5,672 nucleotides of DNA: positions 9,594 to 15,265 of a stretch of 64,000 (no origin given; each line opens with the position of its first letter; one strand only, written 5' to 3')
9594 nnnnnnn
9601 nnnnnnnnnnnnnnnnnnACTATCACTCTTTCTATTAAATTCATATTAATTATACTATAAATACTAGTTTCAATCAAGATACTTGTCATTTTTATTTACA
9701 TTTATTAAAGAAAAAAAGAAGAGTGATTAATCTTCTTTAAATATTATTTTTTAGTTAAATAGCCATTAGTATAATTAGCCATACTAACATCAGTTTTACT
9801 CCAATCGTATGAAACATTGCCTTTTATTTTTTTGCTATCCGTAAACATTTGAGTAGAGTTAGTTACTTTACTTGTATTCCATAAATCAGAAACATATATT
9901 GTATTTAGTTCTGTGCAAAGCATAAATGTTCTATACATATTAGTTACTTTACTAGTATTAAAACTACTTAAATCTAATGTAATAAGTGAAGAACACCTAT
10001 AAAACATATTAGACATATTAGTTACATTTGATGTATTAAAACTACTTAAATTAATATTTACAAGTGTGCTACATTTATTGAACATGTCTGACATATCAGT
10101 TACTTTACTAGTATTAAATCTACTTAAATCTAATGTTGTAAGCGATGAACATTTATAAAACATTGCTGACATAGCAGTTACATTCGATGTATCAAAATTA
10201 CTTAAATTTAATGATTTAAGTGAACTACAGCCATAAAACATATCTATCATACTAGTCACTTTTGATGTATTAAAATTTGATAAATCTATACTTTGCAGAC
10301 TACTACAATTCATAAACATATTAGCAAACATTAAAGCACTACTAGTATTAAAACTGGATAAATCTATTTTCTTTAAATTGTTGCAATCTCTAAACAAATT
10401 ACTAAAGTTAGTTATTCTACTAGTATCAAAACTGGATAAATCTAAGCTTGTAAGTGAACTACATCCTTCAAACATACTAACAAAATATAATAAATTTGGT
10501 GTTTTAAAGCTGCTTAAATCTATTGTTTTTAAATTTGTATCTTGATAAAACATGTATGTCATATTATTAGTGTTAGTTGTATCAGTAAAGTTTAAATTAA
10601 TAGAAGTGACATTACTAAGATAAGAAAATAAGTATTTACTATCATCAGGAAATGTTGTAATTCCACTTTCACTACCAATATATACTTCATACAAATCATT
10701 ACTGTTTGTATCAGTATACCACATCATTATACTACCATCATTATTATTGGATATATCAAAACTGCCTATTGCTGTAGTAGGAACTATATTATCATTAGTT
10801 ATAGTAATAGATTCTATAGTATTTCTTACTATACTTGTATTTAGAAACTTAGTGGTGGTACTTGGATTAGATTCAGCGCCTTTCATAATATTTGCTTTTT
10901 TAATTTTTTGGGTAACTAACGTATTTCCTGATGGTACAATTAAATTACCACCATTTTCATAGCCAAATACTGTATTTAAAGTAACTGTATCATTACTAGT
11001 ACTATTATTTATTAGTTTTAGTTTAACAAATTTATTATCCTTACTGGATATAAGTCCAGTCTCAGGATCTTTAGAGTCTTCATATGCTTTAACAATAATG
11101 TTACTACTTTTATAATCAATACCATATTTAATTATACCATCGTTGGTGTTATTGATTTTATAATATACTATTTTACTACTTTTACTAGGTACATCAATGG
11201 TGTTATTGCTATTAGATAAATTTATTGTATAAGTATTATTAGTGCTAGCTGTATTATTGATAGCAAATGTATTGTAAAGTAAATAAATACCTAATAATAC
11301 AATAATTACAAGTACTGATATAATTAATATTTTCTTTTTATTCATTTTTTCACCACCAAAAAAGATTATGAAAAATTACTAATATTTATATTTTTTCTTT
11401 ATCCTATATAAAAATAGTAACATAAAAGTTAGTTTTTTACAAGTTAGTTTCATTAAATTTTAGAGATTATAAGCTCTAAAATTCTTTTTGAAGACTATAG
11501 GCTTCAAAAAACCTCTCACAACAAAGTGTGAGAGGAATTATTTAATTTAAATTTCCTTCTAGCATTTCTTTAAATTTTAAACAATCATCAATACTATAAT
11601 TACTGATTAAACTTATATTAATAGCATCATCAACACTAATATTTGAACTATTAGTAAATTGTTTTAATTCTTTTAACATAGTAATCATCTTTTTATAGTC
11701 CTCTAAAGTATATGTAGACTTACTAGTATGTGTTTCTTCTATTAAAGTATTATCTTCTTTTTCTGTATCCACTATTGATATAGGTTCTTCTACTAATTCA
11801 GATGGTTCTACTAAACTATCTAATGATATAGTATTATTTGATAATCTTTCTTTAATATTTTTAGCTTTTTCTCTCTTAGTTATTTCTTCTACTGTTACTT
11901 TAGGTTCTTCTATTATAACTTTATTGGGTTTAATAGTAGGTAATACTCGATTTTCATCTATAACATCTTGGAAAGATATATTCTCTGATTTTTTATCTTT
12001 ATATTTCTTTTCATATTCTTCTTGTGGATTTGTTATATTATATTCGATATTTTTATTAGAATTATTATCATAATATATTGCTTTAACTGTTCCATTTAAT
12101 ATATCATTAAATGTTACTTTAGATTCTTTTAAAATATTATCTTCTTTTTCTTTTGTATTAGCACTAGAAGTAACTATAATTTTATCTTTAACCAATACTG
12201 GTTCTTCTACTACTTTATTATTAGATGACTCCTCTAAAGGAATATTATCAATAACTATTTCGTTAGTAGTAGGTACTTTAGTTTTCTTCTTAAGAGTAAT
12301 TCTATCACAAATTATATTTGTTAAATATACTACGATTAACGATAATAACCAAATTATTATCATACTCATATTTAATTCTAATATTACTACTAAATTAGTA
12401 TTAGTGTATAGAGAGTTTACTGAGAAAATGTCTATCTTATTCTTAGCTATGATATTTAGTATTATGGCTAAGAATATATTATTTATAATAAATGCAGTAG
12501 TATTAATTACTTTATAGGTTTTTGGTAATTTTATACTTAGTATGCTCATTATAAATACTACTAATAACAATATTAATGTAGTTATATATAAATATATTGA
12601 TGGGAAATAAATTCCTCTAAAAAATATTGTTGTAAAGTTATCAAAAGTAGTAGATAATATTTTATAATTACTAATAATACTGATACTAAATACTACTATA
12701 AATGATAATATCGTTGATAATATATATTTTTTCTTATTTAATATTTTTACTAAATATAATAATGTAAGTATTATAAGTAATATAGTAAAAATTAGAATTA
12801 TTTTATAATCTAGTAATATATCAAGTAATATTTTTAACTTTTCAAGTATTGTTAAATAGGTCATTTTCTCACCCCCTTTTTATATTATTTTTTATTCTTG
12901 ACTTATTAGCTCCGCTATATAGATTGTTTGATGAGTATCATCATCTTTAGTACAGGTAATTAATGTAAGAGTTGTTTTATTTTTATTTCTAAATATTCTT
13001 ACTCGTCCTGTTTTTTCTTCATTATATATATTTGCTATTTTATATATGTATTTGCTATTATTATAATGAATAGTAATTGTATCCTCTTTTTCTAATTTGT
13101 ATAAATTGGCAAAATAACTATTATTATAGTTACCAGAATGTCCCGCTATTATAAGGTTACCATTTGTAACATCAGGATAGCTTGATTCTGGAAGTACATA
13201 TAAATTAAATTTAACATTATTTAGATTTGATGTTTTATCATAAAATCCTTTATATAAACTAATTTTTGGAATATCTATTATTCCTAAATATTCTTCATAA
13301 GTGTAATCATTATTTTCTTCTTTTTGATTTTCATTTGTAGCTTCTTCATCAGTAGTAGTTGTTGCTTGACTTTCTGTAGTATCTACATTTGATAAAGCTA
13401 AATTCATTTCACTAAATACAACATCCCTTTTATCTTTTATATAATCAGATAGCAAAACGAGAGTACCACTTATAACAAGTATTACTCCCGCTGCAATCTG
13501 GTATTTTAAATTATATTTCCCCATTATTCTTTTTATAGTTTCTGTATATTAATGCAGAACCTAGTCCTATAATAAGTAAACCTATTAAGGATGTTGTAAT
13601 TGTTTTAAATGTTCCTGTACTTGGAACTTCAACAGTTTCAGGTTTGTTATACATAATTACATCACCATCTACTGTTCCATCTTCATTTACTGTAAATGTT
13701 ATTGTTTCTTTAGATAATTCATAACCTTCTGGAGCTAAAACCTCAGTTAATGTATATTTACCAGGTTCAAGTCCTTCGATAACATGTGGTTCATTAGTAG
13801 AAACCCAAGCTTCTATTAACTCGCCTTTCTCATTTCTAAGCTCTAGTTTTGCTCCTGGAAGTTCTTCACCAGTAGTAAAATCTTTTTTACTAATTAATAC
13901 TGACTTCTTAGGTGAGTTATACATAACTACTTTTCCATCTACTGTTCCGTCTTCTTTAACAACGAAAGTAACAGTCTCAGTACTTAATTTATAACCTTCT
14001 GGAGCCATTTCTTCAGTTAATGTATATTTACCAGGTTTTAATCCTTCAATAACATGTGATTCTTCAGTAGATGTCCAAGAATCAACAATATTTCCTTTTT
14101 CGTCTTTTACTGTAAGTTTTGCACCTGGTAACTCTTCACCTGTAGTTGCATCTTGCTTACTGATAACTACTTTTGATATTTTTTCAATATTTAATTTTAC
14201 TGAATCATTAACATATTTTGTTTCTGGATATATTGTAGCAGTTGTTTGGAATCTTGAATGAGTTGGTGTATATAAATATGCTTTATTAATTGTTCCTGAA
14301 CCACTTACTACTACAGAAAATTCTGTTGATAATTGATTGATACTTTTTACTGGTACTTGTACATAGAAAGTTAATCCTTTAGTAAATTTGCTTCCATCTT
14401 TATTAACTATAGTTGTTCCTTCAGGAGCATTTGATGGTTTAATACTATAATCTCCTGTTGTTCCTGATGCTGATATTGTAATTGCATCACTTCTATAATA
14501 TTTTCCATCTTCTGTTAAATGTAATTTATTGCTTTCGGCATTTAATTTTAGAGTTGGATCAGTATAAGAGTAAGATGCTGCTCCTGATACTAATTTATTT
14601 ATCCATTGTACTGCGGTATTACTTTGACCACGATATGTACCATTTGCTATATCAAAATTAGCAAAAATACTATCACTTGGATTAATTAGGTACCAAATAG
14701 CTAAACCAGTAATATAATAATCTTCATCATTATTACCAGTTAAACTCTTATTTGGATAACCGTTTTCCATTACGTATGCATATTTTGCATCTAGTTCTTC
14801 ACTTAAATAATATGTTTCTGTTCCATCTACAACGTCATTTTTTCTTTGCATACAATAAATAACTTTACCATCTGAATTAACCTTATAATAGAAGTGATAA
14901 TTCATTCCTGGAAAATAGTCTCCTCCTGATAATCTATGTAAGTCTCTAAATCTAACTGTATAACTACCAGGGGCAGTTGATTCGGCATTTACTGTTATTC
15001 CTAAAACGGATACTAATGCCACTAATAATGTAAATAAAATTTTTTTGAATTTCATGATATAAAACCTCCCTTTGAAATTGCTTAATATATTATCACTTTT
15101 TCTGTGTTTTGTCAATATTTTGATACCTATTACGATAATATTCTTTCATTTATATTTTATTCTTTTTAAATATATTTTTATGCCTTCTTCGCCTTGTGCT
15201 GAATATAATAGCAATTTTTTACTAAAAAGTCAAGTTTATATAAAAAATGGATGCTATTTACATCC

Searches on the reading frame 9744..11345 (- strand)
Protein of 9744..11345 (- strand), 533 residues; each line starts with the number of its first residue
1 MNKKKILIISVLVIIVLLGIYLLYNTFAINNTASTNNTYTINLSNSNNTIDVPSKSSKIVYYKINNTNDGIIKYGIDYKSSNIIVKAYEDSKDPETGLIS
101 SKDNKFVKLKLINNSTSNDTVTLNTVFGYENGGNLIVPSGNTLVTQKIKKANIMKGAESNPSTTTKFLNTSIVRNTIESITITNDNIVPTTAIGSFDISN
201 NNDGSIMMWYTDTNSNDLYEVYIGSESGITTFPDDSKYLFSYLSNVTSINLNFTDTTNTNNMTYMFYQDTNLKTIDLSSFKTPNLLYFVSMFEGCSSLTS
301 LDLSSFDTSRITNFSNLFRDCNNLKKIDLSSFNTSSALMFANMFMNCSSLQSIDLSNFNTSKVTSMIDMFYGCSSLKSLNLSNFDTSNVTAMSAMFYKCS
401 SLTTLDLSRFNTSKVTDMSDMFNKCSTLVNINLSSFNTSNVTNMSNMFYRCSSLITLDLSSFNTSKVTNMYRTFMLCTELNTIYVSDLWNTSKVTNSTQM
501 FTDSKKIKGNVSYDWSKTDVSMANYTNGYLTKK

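Call 10: search_protein_families(library=pfam, proteins=[window:9744-11345:-], max_evalue=0.001)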
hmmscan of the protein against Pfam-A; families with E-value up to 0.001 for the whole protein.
window:9744-11345:- (533 aa): 5 families
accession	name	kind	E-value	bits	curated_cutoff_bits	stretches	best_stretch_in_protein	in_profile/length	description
PF03382.20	DUF285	-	7.6e-55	184.2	25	3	340-453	3-112/120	Mycoplasma protein of unknown function, DUF285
PF13855.12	LRR_8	-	7.8e-09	35.6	27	0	368-409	19-58/61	Leucine rich repeat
PF24048.1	LRR_NXF1-5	-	2.5e-07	30.8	30.5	0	346-388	52-94/142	NXF1/2/3/5 leucine-rich repeat domain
PF19569.5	START_2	-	2.6e-05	24.5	23.6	0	55-114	15-74/126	START-like superfamily domain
PF24758.1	LRR_At5g56370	-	0.00043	20.4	27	0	375-461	12-95/227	FBD-associated F-box protein At5g56370, LRR repeats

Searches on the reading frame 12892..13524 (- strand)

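Call 9: search_protein_families(library=pfam, proteins=[window:12892-13524:-], max_evalue=0.01)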
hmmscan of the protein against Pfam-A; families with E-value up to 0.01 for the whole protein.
window:12892-13524:- (210 aa): 1 family
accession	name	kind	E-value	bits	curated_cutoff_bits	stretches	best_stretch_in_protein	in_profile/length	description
PF04203.18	Sortase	-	1.2e-18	67.5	26.6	1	83-206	1-124/125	Sortase domain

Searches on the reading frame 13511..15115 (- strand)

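Call 9: search_protein_families(library=pfam, proteins=[window:13511-15115:-], max_evalue=0.01)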
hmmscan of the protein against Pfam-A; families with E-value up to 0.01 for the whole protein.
window:13511-15115:- (534 aa): 5 families
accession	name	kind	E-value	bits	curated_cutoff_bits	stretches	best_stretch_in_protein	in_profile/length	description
PF17802.7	SpaA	-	1.3e-35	121.9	23.1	2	315-392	2-83/91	Prealbumin-like fold domain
PF08341.16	TED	-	8.2e-09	36.3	22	1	86-179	2-100/102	Thioester domain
PF13620.12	CarboxypepD_reg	-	3.9e-08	34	32.3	1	322-393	8-78/82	Carboxypeptidase regulatory-like domain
PF19625.5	DUF6130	-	2.6e-06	27.8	23.7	0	331-389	89-145/153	Family of unknown function (DUF6130)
PF24421.1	Ig_J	-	6e-06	26.7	29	0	333-385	46-100/104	Tip attachment protein J, Ig-like domain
